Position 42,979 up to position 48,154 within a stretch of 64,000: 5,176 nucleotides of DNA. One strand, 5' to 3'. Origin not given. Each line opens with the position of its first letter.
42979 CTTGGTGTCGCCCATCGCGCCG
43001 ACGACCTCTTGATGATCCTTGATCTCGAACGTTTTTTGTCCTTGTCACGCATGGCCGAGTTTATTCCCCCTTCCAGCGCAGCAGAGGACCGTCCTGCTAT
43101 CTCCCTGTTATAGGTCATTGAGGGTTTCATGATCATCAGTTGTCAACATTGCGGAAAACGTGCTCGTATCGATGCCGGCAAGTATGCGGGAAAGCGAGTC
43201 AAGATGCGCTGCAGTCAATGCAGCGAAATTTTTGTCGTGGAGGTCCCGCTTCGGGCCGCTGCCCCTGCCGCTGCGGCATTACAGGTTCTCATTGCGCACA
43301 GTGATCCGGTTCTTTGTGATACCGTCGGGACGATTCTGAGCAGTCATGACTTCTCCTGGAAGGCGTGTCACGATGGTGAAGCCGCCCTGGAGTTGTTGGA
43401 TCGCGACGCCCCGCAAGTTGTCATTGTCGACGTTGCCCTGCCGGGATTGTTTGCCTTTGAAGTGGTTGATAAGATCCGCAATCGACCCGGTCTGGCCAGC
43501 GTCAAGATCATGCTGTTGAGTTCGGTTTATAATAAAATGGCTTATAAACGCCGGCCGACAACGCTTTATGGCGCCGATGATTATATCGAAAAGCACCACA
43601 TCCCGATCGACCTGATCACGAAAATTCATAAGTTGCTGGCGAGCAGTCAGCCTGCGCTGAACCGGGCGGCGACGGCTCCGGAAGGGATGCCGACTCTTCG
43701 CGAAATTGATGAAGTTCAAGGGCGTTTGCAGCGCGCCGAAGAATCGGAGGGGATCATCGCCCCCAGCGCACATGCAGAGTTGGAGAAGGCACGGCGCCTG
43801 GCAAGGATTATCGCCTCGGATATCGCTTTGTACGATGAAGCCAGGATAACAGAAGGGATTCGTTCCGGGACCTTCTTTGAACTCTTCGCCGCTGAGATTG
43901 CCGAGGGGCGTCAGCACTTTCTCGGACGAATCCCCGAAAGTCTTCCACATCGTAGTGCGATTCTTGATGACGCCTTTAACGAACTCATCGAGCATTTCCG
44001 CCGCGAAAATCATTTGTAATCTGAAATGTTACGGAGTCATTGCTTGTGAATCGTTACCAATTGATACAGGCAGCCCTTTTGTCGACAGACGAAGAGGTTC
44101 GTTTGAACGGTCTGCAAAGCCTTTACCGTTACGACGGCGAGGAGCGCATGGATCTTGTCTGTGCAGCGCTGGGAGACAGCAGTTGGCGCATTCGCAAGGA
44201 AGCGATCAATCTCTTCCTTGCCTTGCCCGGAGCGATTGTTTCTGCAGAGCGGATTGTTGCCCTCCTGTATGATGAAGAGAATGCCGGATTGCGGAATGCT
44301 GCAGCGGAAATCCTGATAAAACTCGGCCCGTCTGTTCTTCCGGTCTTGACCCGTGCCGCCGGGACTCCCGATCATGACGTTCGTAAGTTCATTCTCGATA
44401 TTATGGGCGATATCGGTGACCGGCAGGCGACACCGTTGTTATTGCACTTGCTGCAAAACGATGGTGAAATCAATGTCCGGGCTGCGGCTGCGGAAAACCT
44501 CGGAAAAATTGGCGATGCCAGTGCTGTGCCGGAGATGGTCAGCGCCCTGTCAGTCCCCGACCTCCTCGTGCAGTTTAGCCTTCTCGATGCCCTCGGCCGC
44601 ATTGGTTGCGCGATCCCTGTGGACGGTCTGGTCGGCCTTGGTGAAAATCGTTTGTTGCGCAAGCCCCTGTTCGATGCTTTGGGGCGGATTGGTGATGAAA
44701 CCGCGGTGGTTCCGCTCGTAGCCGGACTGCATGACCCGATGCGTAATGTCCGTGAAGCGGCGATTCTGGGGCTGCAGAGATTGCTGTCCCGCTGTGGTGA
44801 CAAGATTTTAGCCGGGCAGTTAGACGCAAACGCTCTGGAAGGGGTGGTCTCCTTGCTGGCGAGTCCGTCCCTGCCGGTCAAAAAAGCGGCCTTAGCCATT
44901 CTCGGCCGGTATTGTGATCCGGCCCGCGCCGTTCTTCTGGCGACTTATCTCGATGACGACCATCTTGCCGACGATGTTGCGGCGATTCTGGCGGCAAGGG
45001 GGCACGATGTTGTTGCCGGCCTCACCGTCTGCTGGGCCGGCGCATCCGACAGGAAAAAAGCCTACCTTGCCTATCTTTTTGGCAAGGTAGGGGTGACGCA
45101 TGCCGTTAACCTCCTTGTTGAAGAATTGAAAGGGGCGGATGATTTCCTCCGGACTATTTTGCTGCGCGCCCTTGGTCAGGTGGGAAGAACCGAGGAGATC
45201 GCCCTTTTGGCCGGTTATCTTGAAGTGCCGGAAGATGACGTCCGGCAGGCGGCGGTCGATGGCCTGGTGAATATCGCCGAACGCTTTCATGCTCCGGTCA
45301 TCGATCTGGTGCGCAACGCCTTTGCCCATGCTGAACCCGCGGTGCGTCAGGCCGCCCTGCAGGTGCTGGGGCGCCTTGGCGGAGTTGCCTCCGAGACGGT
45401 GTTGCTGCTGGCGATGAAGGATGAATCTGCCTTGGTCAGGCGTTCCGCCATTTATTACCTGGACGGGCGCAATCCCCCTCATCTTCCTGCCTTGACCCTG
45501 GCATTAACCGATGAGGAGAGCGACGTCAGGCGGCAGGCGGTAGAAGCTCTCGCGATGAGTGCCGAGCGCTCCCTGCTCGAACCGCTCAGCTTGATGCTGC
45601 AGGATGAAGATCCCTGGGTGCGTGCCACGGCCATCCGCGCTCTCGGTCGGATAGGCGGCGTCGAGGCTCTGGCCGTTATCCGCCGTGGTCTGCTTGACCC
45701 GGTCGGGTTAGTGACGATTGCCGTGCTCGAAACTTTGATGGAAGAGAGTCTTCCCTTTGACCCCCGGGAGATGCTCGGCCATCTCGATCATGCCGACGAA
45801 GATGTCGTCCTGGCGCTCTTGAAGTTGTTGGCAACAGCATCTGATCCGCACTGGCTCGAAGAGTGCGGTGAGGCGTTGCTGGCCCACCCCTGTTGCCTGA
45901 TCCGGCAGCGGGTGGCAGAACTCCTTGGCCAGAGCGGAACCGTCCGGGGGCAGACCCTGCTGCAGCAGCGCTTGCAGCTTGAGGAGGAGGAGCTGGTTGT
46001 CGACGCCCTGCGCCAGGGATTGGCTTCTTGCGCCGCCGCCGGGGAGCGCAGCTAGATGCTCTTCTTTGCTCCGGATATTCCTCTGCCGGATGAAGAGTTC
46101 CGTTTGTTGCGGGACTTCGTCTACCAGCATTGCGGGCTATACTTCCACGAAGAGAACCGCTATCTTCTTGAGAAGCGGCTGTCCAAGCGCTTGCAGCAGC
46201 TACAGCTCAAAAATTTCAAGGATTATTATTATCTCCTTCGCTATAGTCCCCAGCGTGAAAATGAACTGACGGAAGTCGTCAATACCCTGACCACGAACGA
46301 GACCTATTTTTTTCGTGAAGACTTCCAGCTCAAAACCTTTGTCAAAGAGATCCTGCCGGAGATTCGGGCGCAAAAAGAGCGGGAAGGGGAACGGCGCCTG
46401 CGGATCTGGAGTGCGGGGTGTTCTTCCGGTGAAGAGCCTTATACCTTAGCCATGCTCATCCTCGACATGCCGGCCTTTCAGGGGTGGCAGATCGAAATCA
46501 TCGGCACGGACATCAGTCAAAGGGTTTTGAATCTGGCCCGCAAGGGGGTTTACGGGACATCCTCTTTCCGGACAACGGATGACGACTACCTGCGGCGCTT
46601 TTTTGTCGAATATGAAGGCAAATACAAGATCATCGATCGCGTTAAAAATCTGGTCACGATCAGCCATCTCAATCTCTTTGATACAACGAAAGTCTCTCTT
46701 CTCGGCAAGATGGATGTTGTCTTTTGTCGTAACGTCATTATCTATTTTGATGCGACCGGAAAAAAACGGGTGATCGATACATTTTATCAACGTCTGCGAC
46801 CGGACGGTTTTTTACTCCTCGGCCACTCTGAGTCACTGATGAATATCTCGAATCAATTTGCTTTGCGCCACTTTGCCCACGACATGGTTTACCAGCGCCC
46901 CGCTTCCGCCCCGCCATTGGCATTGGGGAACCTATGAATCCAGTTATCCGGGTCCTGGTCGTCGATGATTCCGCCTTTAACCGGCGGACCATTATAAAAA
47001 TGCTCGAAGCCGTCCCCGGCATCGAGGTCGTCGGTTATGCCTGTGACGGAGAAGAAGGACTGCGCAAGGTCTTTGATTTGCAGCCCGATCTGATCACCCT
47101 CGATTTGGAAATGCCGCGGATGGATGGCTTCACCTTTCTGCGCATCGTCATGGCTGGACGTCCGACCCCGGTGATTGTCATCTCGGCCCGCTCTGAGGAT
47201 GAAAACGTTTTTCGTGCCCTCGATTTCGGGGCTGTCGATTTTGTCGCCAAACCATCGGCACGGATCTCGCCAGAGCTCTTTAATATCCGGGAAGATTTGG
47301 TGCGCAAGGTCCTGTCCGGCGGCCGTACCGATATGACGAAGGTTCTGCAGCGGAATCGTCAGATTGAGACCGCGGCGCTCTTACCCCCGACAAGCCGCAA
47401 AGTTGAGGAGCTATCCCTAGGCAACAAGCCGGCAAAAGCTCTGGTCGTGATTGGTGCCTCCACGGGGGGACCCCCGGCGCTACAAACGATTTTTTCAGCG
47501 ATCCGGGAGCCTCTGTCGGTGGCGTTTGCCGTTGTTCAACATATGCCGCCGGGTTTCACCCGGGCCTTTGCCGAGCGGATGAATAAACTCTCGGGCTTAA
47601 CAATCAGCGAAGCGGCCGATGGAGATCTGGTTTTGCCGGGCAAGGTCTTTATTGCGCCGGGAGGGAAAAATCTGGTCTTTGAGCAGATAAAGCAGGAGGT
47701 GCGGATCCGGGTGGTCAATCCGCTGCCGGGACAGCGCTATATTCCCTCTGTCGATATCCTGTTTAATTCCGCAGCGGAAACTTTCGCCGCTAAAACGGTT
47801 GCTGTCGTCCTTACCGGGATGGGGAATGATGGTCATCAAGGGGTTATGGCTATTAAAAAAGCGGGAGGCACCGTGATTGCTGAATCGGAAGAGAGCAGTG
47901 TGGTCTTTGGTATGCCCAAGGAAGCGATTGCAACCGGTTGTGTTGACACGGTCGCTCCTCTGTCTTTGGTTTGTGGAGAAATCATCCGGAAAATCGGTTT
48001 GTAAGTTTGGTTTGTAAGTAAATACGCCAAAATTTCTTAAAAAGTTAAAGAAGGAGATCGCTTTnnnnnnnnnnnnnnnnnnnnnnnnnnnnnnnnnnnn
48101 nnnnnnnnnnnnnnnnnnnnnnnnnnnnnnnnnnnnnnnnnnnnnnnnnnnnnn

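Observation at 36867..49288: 13-gene chemosensory-like operon with CheA/W/R/B but no receptor gene and five non-canonical components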

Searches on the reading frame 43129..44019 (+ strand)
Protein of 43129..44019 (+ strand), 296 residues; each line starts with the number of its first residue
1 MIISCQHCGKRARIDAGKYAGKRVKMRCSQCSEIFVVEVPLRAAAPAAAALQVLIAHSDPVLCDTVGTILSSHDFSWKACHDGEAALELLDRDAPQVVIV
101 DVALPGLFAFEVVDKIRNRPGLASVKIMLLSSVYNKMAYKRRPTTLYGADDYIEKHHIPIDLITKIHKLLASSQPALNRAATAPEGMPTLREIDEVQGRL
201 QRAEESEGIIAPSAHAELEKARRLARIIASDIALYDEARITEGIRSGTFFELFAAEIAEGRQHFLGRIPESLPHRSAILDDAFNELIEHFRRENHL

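Call 3: search_protein_families(library=pfam, proteins=[window:43129-44019:+], max_evalue=0.01)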
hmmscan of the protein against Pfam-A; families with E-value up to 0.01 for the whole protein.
window:43129-44019:+ (296 aa): 3 families
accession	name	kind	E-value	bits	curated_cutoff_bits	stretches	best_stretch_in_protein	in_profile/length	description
PF00072.30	Response_reg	-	2.5e-14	53.8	30.2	1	53-166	1-110/111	Response regulator receiver domain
PF13717.11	Zn_ribbon_4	-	3.9e-09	36.7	30.3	1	1-35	1-35/36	zinc-ribbon domain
PF13719.11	Zn_ribbon_5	-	1.2e-05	25.4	29.3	1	1-37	1-37/37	zinc-ribbon domain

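Call 36: search_protein_families(library=ncbifam, proteins=[window:43129-44019:+], max_evalue=0.01)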
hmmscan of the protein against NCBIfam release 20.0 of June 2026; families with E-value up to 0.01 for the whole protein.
window:43129-44019:+ (296 aa): 63 families (the best 25 are shown)
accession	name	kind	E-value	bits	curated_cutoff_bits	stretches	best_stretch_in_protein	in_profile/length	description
NF040689.1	MtrAB_MtrA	equivalog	6.5e-14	51.8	300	1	53-174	1-117/219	MtrAB system response regulator MtrA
NF008296.0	PRK11083.1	equivalog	7.3e-13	48.4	273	1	52-182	5-130/228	two-component system response regulator CreB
TIGR02154.1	PhoB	equivalog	5.1e-12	45.6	296.2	1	51-204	3-150/226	phosphate regulon transcriptional regulator PhoB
NF041733.1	resp_reg_CseB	equivalog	4e-11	42.7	350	1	52-178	2-123/228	two-component system response regulator CseB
NF033120.0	vanR_FM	exception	5.6e-11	42.5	460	1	51-170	4-118/231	vancomycin resistance response regulator transcription factor, VanR-F/VanR-M family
NF045944.1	ResRegRpaBCyano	equivalog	9.2e-11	41.5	330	1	61-177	8-119/229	response regulator transcription factor RpaB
NF033117.2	vanR_ACDEGLN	exception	2.3e-10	40.5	350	1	54-170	2-113/226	VanR-ABDEGLN family response regulator transcription factor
NF007005.1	PRK09468.1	equivalog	1.2e-08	34.7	331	1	52-180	5-129/237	osmolarity response regulator transcription factor OmpR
NF012023.0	PRK15479.1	equivalog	1.2e-08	34.7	337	1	53-174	3-120/224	transcriptional regulator TctD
NF000403.1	vanR-C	exception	1.3e-08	34.7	480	1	54-175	6-122/231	vancomycin resistance response regulator transcription factor VanR-C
NF000402.1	vanR-B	exception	1.8e-08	34.1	480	1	51-173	3-120/219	vancomycin resistance response regulator transcription factor VanR-B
NF045991.1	RespRegCtrARhodob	equivalog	3.5e-08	33.4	350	1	52-173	2-119/224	response regulator transcription factor CtrA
NF007982.1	PRK10710.1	equivalog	4.9e-08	32.8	380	1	49-176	6-128/235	envelope stress response regulator BaeR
NF053854.1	RespRegPhoBBctds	equivalog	1e-07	31.5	270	1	53-178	1-123/225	two-component system response regulator PhoB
NF007135.0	PRK09581.1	equivalog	1.8e-07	30.4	474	1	72-169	24-119/457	PleD family two-component system response regulator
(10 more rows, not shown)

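Call 109: search_protein_families(library=pfam, proteins=[window:43129-44019:+], max_evalue=1)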
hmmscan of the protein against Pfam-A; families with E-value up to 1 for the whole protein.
window:43129-44019:+ (296 aa): 6 families
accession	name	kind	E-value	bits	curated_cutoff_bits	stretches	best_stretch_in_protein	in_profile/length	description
PF00072.30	Response_reg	-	2.5e-14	53.8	30.2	1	53-166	1-110/111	Response regulator receiver domain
PF13717.11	Zn_ribbon_4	-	3.9e-09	36.7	30.3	1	1-35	1-35/36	zinc-ribbon domain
PF13719.11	Zn_ribbon_5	-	1.2e-05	25.4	29.3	1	1-37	1-37/37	zinc-ribbon domain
PF11331.13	Zn_ribbon_12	-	0.032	14.4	27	1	3-38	7-44/45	EDR4 zinc-ribbon domain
PF24042.1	DUF7351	-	0.074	13.2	31.2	1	4-40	3-37/177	Domain of unknown function (DUF7351)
PF24441.1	DUF7560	-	0.094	12.9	27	0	23-44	3-24/44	Family of unknown function (DUF7560)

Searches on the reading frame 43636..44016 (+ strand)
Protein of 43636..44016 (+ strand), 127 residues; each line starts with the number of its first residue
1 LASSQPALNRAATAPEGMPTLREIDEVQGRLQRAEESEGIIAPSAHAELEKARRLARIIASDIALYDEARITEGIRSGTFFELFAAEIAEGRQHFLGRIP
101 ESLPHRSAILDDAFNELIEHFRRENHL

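Call 42: search_protein_families(library=pfam, proteins=[window:43636-44016:+], max_evalue=10)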
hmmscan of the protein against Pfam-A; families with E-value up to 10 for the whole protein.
seq(127 aa): 0 families

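Call 91: search_solved_structures(query=A5, max_evalue=10, show_alignments=1)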
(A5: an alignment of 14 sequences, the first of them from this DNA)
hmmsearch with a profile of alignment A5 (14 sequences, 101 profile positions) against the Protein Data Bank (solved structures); distinct sequences matched with E-value up to 10: 3.
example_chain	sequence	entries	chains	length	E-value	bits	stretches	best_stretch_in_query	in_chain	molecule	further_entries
8zna_A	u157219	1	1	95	2.4e-21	78.9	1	20-98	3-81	RomX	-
6yba_Q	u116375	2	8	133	0.18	15.1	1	19-71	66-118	Hexon-interlacing protein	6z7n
8c46_A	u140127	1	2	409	1.3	12.4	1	40-71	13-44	N-carbamoyl-beta-alanine amidohydrolase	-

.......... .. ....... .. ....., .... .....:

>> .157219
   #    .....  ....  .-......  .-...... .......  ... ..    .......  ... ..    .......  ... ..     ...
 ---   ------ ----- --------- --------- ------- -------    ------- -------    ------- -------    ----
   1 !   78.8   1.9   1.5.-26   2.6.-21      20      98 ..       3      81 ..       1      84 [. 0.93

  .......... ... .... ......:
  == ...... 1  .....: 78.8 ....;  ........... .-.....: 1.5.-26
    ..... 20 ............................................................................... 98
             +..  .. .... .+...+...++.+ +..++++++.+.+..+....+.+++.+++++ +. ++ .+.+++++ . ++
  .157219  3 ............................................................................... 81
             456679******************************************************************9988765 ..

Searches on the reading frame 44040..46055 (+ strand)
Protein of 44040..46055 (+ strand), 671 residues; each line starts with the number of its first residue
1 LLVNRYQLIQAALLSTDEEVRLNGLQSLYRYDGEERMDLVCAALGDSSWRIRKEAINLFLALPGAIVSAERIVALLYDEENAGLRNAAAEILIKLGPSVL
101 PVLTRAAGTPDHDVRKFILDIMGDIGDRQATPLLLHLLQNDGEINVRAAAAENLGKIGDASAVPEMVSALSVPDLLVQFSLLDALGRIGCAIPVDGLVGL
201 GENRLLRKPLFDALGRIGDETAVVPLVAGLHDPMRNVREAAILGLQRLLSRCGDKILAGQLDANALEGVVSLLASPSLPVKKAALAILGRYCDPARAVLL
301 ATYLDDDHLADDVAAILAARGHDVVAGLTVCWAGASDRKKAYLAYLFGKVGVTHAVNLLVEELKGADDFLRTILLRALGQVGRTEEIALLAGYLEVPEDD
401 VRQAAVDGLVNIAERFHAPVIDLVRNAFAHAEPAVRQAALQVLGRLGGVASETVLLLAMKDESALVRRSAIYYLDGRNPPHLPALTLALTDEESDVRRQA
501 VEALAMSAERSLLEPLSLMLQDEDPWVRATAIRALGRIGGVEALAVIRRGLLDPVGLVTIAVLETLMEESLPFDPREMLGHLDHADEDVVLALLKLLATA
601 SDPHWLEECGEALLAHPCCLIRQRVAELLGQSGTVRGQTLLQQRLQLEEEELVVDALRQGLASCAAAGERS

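Call 3: search_protein_families(library=pfam, proteins=[window:44040-46055:+], max_evalue=0.01)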
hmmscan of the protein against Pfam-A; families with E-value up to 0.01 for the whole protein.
window:44040-46055:+ (671 aa): 9 families
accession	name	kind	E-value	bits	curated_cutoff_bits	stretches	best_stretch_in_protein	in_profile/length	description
PF13646.12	HEAT_2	-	2.8e-64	213.8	27.7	8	483-566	2-87/88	HEAT repeats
PF02985.28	HEAT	-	2.3e-37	123.9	23.5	2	512-539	1-28/31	HEAT repeat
PF03130.22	HEAT_PBS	-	1.3e-15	56.5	20.9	1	146-170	1-25/27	PBS lyase HEAT-like repeat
PF13513.12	HEAT_EZ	-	1.8e-11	44.7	27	0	510-538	27-55/55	HEAT-like repeat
PF12717.13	Cnd1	-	4.9e-08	33.6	26.4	0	483-538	24-85/162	non-SMC mitotic condensation complex subunit 1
PF25786.1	HEAT_GCN1_C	-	3.5e-07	30.8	27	0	482-508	69-95/151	GCN1-like, C-terminal HEAT repeats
PF21581.3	SCD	-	9.7e-06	26.3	27.5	0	485-506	35-56/75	Stromalin conservative domain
PF00514.29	Arm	-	5.4e-05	23.5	20.6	0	262-292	10-40/41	Armadillo/beta-catenin-like repeat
PF01602.26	Adaptin_N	-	0.00016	20.9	37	0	420-544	80-224/524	Adaptin N terminal region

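Call 36: search_protein_families(library=ncbifam, proteins=[window:44040-46055:+], max_evalue=0.01)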
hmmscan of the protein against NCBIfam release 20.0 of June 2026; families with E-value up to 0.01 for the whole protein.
window:44040-46055:+ (671 aa): 8 families
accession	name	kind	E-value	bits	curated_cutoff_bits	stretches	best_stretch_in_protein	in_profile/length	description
NF045915.1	PhycobilmeDegNblB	equivalog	2.9e-26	92.3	300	4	9-190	6-190/214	phycobilisome degradation protein NblB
NF010374.0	PRK13800.1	equivalog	2.9e-23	82.1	1196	2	261-535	619-895/898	fumarate reductase/succinate dehydrogenase flavoprotein subunit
NF058502.1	phyc_lyase_CpcE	equivalog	6.8e-18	65.1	330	1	140-198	52-110/260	C-phycocyanin alpha-cysteine-84 phycocyanobilin lyase subunit CpcE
NF058505.1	phyc_lyase_CpeY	equivalog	2.6e-14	52.7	600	1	104-189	311-398/419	C-phycoerythrin alpha-cysteine-82 phycoerythrobilin lyase CpeY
NF058515.1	phyc_lyase_CpcF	equivalog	3.7e-11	43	220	1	80-159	42-121/200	C-phycocyanin alpha-cysteine-84 phycocyanobilin lyase subunit CpcF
TIGR02270.1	TIGR02270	subfamily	4.3e-07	29.3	206.8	1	412-549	82-216/410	TIGR02270 family protein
NF045662.1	DVU0298_fam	equivalog_domain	2.8e-05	23.8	75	0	513-544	147-178/213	DVU0298 family protein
NF007244.0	PRK09687.1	equivalog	0.0018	17.6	275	0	461-535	140-218/285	putative lyase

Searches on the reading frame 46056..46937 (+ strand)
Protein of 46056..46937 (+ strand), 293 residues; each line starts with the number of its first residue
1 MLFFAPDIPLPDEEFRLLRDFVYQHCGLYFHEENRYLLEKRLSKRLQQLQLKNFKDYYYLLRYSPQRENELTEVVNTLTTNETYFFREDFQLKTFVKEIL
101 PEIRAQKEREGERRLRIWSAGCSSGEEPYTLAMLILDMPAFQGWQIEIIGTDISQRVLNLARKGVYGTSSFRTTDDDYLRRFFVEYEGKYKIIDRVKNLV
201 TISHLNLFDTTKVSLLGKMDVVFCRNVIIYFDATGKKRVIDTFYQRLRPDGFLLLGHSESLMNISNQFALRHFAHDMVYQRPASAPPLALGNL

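Call 3: search_protein_families(library=pfam, proteins=[window:46056-46937:+], max_evalue=0.01)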
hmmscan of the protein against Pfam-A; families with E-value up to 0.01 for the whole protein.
window:46056-46937:+ (293 aa): 7 families
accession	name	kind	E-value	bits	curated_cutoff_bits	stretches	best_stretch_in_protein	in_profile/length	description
PF01739.24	CheR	-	1.3e-57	194.9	27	1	81-270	1-188/195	CheR methyltransferase, SAM binding domain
PF03705.20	CheR_N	-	1.3e-14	54.1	27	1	13-64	1-52/53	CheR methyltransferase, all-alpha domain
PF08242.18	Methyltransf_12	-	4.7e-06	27.7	30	1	146-253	21-98/98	Methyltransferase domain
PF13649.12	Methyltransf_25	-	0.00034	21.7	27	0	217-251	63-97/97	Methyltransferase domain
PF13489.12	Methyltransf_23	-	0.0013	18.9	27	1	112-255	21-116/164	Methyltransferase domain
PF08241.18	Methyltransf_11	-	0.0022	19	21.2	0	217-254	59-94/95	Methyltransferase domain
PF13847.12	Methyltransf_31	-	0.0063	16.6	27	0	120-163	10-46/145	Methyltransferase domain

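Call 36: search_protein_families(library=ncbifam, proteins=[window:46056-46937:+], max_evalue=0.01)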
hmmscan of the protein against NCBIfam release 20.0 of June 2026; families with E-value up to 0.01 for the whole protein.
window:46056-46937:+ (293 aa): 1 family
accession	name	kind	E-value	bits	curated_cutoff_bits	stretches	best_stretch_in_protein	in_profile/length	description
NF007902.0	PRK10611.1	equivalog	2.7e-56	190.9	435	1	8-272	20-277/287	protein-glutamate O-methyltransferase CheR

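Call 56: search_solved_structures(query=window:46056-46937:+, max_evalue=0.00001, show_alignments=0)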
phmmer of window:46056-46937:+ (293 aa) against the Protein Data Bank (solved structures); distinct sequences matched with E-value up to 0.00001: 6.
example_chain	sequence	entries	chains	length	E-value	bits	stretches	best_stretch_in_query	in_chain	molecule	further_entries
5xly_A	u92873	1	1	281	2.1e-44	155.1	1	13-280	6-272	Chemotaxis protein methyltransferase 1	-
5xlx_A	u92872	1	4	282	2.1e-44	155.1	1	13-280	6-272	Chemotaxis protein methyltransferase 1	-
5y4r_A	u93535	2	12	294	2.8e-44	154.7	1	12-280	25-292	Chemotaxis protein methyltransferase 1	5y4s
1af7_A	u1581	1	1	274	1.6e-43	152.2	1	7-271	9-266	CHEMOTAXIS RECEPTOR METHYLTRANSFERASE CHER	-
1bc5_A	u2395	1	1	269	2.1e-43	151.8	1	8-271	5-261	CHEMOTAXIS RECEPTOR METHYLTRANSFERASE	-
5ftw_A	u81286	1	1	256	1.8e-26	96.3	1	38-268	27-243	CHEMOTAXIS PROTEIN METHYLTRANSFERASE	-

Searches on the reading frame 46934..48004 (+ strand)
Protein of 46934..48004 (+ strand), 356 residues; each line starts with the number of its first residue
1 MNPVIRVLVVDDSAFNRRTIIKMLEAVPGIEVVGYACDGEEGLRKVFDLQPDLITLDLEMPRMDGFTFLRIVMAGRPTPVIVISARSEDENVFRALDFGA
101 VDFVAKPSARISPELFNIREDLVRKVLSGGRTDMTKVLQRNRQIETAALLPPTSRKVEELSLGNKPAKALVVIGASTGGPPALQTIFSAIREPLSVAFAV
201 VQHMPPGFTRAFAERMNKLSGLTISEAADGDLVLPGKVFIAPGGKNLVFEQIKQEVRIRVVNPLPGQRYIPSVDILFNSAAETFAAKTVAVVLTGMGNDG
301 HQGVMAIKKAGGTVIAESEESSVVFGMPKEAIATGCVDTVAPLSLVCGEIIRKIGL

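Call 4: search_protein_families(library=pfam, proteins=[window:46934-48004:+], max_evalue=0.01)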
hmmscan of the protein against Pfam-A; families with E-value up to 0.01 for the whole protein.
window:46934-48004:+ (356 aa): 2 families
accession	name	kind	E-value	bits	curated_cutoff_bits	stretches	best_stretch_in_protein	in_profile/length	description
PF01339.22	CheB_methylest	-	5e-61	205.9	24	1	171-346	1-170/174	CheB methylesterase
PF00072.30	Response_reg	-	2.9e-23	82.6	30.2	1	7-109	1-102/111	Response regulator receiver domain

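Call 36: search_protein_families(library=ncbifam, proteins=[window:46934-48004:+], max_evalue=0.01)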
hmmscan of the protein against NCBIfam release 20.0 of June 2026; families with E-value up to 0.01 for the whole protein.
window:46934-48004:+ (356 aa): 90 families (the best 25 are shown)
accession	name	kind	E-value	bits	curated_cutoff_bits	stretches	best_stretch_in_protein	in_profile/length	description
NF001965.0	PRK00742.1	subfamily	1.7e-112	376.2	293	1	5-354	4-353/357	chemotaxis-specific protein-glutamate methyltransferase CheB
NF009206.0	PRK12555.1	subfamily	2.4e-91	306.2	342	1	5-353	1-335/340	chemotaxis-specific protein-glutamate methyltransferase CheB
NF007935.0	PRK10651.1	equivalog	2.5e-17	62.8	250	1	5-106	7-109/216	two-component system response regulator NarL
NF041733.1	resp_reg_CseB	equivalog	7.9e-16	58.1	350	1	6-125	2-118/228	two-component system response regulator CseB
NF008677.0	PRK11697.1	equivalog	8.5e-16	58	246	1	5-124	2-121/238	two-component system response regulator BtsR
NF045944.1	ResRegRpaBCyano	equivalog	3.1e-15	56.2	330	1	8-114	1-102/229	response regulator transcription factor RpaB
NF007969.0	PRK10693.1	equivalog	4e-15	55.7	329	1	6-109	9-111/337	two-component system response regulator RssB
NF045505.1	RR_RssB_Pseudo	equivalog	2.2e-14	53.3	700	1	2-127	3-127/394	two-component system response regulator RssB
NF008469.0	PRK11361.1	equivalog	3.8e-14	52.2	714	1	1-107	1-106/461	acetoacetate metabolism transcriptional regulator AtoC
NF011896.0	PRK15369.1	equivalog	6.4e-14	52.1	242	1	5-110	4-110/211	two component system response regulator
TIGR02875.1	spore_0_A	equivalog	1e-13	51.1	200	1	5-108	3-109/262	sporulation transcription factor Spo0A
NF007820.0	PRK10529.1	equivalog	2.2e-13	50.1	325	1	6-124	3-118/225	two-component system response regulator KdpE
NF007018.1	PRK09483.1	equivalog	3.1e-13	49.9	280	1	4-117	1-113/217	UvrY/SirA/GacA family response regulator transcription factor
NF040534.1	resp_reg_YycF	equivalog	3.9e-13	49.2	340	1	6-110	2-104/231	response regulator YycF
NF040689.1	MtrAB_MtrA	equivalog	4.6e-13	49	300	1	7-109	1-101/219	MtrAB system response regulator MtrA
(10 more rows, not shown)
